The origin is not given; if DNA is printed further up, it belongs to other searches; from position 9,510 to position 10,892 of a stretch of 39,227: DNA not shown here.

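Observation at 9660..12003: Bacterial NOS apparently co-transcribed with a Cys/His-rich beta-propeller-like protein and downstream of flotillin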

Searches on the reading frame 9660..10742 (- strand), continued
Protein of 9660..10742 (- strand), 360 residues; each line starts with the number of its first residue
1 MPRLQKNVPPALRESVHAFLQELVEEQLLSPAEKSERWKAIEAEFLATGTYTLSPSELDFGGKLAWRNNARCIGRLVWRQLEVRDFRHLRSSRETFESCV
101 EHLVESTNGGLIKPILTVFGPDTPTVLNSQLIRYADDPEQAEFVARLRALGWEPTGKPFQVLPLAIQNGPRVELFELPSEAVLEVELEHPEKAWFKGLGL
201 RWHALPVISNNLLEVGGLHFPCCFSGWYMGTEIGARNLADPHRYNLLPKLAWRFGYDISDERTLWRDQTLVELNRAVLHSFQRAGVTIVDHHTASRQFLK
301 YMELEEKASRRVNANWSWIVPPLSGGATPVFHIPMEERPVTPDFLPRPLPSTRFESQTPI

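Call 49: search_protein_families(library=pfam, proteins=[L096:9372-9947:+, L098:9375-9950:+, L096:11094-11663:+, L096:7595-9352:+, L096:6627-7592:+, L096:5062-6642:+, L096:11656-12939:+], max_evalue=0.1)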
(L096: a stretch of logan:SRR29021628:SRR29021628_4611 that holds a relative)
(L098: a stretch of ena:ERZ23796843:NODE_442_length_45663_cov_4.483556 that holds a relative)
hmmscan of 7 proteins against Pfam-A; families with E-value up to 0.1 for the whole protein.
L096:9372-9947:+ (191 aa): 6 families
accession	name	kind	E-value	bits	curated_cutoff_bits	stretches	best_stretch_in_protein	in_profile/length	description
PF13499.12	EF-hand_7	-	7.5e-14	52.3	30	3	145-189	2-47/67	EF-hand domain pair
PF13405.12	EF-hand_6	-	3.5e-13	48.4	25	2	147-172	2-27/30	EF-hand domain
PF00036.39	EF-hand_1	-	7.4e-13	47.5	25.4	1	146-173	1-28/29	EF hand domain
PF13202.12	EF-hand_5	-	2e-07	30.6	25.9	1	148-170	2-24/25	EF hand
PF13833.12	EF-hand_8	-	9.3e-05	22.5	28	1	140-167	21-47/54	EF-hand domain pair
PF00404.24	Dockerin_1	-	0.0002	21.9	22.9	1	121-167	3-49/57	Dockerin type I domain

L098:9375-9950:+ (191 aa): 6 families
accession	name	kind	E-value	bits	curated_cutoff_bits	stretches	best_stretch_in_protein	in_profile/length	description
PF13499.12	EF-hand_7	-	1.5e-14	54.5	30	2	145-189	2-47/67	EF-hand domain pair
PF00036.39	EF-hand_1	-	7.6e-13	47.5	25.4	1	146-173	1-28/29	EF hand domain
PF13405.12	EF-hand_6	-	1.1e-12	47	25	1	147-172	2-27/30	EF-hand domain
PF13202.12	EF-hand_5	-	1.4e-07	31.1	25.9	1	148-170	2-24/25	EF hand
PF13833.12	EF-hand_8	-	1.7e-05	24.9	28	1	140-167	21-47/54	EF-hand domain pair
PF00404.24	Dockerin_1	-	0.0021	18.7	22.9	1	121-170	3-52/57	Dockerin type I domain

L096:11094-11663:+ (189 aa): 0 families

L096:7595-9352:+ (585 aa): 0 families

L096:6627-7592:+ (321 aa): 0 families

L096:5062-6642:+ (526 aa): 5 families
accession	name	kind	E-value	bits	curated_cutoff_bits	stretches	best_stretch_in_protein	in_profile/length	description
PF07726.17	AAA_3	-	4.1e-06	27.1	27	1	115-252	2-129/131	ATPase family associated with various cellular activities (AAA)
PF17863.7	AAA_lid_2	-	2.5e-05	24.4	22.7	1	366-412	10-56/74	AAA lid domain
PF07728.20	AAA_5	-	0.0031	17.9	22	1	115-228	2-108/139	AAA domain (dynein-related subfamily)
PF01695.23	IstB_IS21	-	0.077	12.9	24.1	0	113-215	93-184/238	IstB-like ATP binding protein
PF13245.12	AAA_19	-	0.08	13.6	25.1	0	112-128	11-27/134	AAA domain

L096:11656-12939:+ (427 aa): 1 family
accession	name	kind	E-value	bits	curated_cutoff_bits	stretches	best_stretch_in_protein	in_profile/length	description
PF00501.34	AMP-binding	-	1.3e-09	37.8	29.9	1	221-311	266-375/384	AMP-binding enzyme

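Call 53: find_encoding_contigs(protein=P0159, flank=10000, max_places=2)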
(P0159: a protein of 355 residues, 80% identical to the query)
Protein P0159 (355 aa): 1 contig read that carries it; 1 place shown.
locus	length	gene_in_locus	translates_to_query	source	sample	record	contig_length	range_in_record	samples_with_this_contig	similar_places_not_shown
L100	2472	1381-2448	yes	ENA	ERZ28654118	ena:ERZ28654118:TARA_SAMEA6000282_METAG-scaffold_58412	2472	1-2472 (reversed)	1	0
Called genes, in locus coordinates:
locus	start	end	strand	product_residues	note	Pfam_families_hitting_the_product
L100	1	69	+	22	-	?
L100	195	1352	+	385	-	-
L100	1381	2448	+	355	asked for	PF02898:NO_synthase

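Call 54: find_encoding_contigs(protein=P0163, flank=10000, max_places=2)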
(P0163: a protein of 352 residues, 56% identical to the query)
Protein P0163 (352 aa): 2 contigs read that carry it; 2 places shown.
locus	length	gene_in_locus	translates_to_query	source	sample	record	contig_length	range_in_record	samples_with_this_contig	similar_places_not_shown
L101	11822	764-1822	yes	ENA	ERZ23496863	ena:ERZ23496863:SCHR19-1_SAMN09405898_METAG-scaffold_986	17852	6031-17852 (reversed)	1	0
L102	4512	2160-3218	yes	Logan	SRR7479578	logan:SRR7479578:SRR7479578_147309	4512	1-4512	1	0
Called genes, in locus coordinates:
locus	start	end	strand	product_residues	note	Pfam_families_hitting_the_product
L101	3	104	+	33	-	?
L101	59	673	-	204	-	PF01470:Peptidase_C15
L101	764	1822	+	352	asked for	PF02898:NO_synthase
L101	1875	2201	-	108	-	PF00254:FKBP_C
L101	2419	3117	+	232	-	-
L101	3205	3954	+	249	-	PF05175:MTS (weak), PF01209:Ubie_methyltran, PF13489:Methyltransf_23, PF13847:Methyltransf_31, PF08241:Methyltransf_11, PF08242:Methyltransf_12, PF13649:Methyltransf_25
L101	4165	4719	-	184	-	-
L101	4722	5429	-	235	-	PF01209:Ubie_methyltran, PF01135:PCMT, PF13489:Methyltransf_23, PF13847:Methyltransf_31, PF08241:Methyltransf_11, PF08242:Methyltransf_12, PF13649:Methyltransf_25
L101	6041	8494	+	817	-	PF00403:HMA (weak), PF00122:E1-E2_ATPase, PF00702:Hydrolase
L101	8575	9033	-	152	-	-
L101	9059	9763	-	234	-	PF01551:Peptidase_M23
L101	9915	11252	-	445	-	-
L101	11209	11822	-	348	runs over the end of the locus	PF00291:PALP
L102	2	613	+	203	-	?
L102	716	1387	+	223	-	-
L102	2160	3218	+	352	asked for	PF02898:NO_synthase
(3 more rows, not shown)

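Call 55: find_encoding_contigs(protein=P0166, flank=10000, max_places=2)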
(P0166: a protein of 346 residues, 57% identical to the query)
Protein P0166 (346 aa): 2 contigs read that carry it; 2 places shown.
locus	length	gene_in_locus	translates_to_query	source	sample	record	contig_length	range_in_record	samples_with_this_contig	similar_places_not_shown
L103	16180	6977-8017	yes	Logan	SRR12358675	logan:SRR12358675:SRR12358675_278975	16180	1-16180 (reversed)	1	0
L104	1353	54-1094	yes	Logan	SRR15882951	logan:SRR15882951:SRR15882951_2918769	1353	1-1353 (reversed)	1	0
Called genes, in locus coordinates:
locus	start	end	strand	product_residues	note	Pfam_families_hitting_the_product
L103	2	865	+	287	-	?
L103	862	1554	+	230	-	PF00106:adh_short, PF13561:adh_short_C2, PF23441:SDR (faint)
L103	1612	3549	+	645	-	-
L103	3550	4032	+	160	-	-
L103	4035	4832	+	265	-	-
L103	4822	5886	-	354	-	PF00355:Rieske, PF00848:Ring_hydroxyl_A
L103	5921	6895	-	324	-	-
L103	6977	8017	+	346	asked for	PF02898:NO_synthase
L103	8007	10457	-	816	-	PF08433:KTI12 (faint), PF13671:AAA_33, PF00149:Metallophos, PF16542:PNKP_ligase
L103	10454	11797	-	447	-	PF12623:Hen1_L, PF13489:Methyltransf_23, PF08241:Methyltransf_11 (weak), PF08242:Methyltransf_12, PF13649:Methyltransf_25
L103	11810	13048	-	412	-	-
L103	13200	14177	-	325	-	-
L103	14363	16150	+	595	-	PF05977:MFS_3, PF07690:MFS_1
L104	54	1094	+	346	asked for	PF02898:NO_synthase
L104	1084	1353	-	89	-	?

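Call 70: search_protein_families(library=padloc, proteins=[window:9660-10742:-], max_evalue=0.01)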
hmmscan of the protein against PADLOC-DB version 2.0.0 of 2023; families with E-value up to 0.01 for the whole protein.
window:9660-10742:- (360 aa): 0 families
